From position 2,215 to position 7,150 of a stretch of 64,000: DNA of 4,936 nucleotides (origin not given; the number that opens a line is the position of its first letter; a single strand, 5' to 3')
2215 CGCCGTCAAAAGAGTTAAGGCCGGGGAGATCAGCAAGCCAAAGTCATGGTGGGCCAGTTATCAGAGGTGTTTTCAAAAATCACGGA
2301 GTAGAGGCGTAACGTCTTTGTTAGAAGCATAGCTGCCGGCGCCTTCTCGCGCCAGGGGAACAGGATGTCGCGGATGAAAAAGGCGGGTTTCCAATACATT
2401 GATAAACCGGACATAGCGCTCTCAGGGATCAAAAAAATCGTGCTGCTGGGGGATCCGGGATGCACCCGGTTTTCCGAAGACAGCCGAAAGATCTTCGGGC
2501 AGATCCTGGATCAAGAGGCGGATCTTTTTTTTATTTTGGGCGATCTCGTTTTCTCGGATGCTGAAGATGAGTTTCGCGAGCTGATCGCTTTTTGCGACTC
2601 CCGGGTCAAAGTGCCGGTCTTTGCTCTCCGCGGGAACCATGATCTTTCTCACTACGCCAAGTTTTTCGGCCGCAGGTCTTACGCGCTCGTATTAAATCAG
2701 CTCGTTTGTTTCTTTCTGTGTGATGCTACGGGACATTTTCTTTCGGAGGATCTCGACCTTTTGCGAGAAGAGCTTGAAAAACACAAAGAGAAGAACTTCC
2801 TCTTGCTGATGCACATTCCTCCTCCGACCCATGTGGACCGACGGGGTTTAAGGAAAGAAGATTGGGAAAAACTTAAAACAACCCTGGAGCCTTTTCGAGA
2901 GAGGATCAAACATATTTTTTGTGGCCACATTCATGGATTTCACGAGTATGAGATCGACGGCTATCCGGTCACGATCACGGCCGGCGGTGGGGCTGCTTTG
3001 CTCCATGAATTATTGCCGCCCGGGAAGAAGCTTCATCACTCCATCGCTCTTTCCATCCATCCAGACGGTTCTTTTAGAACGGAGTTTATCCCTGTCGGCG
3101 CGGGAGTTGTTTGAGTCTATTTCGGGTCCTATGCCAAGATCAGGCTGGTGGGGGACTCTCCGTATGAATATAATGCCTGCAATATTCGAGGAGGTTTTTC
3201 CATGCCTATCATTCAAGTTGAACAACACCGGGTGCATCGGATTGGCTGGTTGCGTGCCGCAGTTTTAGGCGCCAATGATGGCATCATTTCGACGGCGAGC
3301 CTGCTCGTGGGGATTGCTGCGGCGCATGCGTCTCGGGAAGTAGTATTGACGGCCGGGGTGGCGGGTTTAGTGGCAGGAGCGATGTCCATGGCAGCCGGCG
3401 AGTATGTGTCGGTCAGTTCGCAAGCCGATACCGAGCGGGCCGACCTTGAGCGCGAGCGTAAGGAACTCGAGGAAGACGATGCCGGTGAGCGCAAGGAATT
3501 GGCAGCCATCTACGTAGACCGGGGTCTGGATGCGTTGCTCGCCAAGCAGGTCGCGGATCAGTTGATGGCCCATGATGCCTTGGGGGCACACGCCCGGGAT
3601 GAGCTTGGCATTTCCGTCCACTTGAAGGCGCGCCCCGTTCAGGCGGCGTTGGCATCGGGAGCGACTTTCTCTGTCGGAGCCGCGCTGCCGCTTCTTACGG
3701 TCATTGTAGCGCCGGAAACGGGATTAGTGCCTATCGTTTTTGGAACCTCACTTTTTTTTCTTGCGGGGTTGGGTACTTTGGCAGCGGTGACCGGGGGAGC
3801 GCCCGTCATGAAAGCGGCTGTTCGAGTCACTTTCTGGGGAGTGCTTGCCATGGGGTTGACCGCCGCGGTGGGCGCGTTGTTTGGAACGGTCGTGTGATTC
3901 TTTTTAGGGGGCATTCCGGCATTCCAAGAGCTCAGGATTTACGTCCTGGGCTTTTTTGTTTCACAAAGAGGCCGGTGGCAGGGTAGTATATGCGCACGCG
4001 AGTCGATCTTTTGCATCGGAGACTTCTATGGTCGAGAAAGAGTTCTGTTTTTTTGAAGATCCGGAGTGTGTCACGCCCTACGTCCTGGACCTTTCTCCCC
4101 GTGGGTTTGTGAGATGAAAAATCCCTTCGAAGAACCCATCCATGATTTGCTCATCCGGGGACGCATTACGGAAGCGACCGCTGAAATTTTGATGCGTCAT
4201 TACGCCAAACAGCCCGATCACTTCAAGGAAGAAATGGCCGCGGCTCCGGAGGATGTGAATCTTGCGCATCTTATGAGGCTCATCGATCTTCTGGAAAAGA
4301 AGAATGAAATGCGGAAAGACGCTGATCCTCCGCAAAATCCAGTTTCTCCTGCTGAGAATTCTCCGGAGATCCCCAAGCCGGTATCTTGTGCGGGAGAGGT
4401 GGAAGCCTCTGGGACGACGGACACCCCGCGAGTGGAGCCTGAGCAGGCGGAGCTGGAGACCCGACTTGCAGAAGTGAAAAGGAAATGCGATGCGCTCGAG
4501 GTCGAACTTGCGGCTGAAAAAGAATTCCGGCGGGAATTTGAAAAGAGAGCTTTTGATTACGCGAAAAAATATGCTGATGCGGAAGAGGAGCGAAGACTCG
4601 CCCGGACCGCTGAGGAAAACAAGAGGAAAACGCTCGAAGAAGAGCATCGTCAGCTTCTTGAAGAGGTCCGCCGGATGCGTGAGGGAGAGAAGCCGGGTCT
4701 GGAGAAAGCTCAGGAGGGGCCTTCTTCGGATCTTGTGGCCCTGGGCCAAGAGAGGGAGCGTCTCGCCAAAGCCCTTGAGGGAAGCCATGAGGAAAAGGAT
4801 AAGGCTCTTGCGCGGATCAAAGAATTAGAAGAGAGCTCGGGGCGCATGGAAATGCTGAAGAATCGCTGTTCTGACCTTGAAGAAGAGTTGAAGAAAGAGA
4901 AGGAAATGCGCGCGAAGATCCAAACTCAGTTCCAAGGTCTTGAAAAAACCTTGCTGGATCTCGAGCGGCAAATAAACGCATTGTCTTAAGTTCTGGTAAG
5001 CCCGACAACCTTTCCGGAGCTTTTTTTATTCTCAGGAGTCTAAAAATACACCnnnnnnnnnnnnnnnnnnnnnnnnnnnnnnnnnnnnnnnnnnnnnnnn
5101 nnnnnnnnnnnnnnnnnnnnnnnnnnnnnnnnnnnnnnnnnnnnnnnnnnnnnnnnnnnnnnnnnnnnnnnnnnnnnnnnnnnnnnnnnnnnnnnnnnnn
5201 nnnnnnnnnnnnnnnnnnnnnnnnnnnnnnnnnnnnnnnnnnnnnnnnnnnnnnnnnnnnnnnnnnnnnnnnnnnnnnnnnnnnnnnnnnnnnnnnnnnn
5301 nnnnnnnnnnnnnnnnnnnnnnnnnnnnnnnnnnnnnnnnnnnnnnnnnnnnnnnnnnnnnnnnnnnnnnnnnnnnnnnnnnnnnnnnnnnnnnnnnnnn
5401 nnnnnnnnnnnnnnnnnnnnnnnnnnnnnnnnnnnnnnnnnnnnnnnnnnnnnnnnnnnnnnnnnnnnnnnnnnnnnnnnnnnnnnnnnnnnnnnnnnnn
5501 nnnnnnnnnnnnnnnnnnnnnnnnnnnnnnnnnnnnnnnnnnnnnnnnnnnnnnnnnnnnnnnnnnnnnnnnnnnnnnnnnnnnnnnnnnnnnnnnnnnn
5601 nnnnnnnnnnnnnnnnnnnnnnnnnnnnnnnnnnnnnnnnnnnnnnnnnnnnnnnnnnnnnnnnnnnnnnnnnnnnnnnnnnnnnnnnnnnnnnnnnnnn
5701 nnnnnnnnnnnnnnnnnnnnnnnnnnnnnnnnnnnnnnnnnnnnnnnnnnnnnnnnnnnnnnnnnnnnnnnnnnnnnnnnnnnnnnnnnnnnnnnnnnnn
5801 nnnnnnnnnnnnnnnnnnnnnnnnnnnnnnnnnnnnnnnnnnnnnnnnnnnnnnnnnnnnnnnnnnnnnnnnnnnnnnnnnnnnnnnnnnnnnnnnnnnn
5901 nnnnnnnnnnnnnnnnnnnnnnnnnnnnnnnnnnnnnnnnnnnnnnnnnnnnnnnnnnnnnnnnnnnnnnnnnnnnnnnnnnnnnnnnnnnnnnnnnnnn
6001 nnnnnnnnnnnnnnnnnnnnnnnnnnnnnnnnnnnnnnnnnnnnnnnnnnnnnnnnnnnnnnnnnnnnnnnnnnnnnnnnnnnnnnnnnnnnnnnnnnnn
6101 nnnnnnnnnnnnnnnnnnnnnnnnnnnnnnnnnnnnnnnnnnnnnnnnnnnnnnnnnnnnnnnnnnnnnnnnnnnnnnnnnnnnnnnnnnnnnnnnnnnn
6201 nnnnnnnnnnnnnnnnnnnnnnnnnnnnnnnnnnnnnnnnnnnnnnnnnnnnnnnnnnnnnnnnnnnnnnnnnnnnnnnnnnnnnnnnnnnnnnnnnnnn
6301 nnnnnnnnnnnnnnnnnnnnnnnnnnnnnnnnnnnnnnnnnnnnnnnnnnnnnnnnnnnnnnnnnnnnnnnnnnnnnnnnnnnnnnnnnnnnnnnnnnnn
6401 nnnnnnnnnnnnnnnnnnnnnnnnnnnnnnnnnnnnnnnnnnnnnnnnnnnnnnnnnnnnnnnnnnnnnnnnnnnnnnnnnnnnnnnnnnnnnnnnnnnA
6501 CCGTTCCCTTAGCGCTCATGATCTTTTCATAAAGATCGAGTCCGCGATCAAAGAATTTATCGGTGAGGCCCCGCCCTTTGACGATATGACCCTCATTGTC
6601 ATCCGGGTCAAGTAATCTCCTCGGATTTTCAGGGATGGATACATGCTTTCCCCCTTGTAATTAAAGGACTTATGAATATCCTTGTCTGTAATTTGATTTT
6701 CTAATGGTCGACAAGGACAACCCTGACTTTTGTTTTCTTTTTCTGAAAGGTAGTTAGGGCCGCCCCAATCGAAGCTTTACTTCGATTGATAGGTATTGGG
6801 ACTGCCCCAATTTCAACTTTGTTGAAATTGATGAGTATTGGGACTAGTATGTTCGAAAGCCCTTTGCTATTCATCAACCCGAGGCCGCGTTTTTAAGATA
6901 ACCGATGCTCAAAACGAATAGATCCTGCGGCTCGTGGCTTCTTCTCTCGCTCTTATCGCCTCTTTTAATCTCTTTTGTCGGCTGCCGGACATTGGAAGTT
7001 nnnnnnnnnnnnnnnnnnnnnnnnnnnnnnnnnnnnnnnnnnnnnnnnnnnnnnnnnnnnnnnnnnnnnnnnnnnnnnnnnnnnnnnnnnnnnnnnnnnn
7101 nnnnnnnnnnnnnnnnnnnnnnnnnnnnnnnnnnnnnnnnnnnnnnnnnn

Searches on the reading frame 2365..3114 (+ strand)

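Call 12: search_protein_families(library=pfam, proteins=[window:2365-3114:+])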
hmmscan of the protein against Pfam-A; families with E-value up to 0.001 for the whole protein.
window:2365-3114:+ (249 aa): 2 families
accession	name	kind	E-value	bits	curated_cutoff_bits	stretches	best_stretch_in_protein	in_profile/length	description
PF00149.33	Metallophos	-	1.4e-15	58.6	21.5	1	24-191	2-190/191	Calcineurin-like phosphoesterase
PF12850.12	Metallophos_2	-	0.00011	22.7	27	1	42-199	18-126/154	Calcineurin-like phosphoesterase superfamily domain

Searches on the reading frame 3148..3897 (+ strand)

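Call 12: search_protein_families(library=pfam, proteins=[window:3148-3897:+])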
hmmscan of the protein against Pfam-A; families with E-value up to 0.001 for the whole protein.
window:3148-3897:+ (249 aa): 1 family
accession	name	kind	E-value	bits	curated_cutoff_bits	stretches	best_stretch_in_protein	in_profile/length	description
PF01988.24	VIT1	-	7.3e-66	222.5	28.1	1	35-242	1-213/214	VIT family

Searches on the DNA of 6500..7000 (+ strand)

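Call 10: search_rna_families(source=window, start=6500, end=7000, threshold=evalue, max_evalue=10)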
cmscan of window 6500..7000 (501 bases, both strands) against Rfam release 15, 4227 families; matches with E-value up to 10: 5.
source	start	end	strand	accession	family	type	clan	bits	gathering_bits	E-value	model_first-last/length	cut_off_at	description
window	6547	6660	+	RF02233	sX14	Gene; sRNA;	-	19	80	0.3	1-92/92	no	Xanthomonas sRNA sX14/Xoo3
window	6821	6875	+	RF01156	SNORD123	Gene; snRNA; snoRNA; CD-box;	-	18.1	45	0.94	1-70/70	no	Small nucleolar RNA SNORD123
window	6690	6746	-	RF02158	NPPA-AS1_3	Gene; lncRNA;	-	15.1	55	0.56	1-108/108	no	NPPA antisense RNA 1 conserved region 3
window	6574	6677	+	RF01505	Afu_264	Gene; snRNA; snoRNA; CD-box;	-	14.7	40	2.9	1-103/103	no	A. fumigatus snoRNA Afu_264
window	6750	6812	+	RF04087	MIR5565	Gene; miRNA;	-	13.2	80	9.7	1-109/109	no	MIR5565 microRNA precursor family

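Call 81: build_rna_model(alignment_id=A2, structure=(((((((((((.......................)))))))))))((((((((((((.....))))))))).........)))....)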
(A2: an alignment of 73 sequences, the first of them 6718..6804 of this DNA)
Model R1 built from alignment A2 (73 sequences, 87 columns); structure: as given.
model positions 87; base pairs 23; branch points 1; effective number of sequences 2.37; information 0.654 bits per position. Calibrated on 0.2 Mb of random sequence (short: E-values are rough).
structure used (alignment columns):
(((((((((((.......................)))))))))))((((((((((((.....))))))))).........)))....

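Call 82: search_with_rna_model(model_id=R1, source=window, max_evalue=1, show_alignments=3)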
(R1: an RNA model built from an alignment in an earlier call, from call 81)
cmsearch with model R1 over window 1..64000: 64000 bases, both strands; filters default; matches with E-value up to 1: 4.
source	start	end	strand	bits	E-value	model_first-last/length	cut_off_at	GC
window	6718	6804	+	92.4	5.3e-21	1-87/87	no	0.44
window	6808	6830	-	14.2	0.19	49-71/87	no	0.26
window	18238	18313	-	13.9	0.22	1-87/87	no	0.49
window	6766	6788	-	11.9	0.68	49-71/87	no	0.39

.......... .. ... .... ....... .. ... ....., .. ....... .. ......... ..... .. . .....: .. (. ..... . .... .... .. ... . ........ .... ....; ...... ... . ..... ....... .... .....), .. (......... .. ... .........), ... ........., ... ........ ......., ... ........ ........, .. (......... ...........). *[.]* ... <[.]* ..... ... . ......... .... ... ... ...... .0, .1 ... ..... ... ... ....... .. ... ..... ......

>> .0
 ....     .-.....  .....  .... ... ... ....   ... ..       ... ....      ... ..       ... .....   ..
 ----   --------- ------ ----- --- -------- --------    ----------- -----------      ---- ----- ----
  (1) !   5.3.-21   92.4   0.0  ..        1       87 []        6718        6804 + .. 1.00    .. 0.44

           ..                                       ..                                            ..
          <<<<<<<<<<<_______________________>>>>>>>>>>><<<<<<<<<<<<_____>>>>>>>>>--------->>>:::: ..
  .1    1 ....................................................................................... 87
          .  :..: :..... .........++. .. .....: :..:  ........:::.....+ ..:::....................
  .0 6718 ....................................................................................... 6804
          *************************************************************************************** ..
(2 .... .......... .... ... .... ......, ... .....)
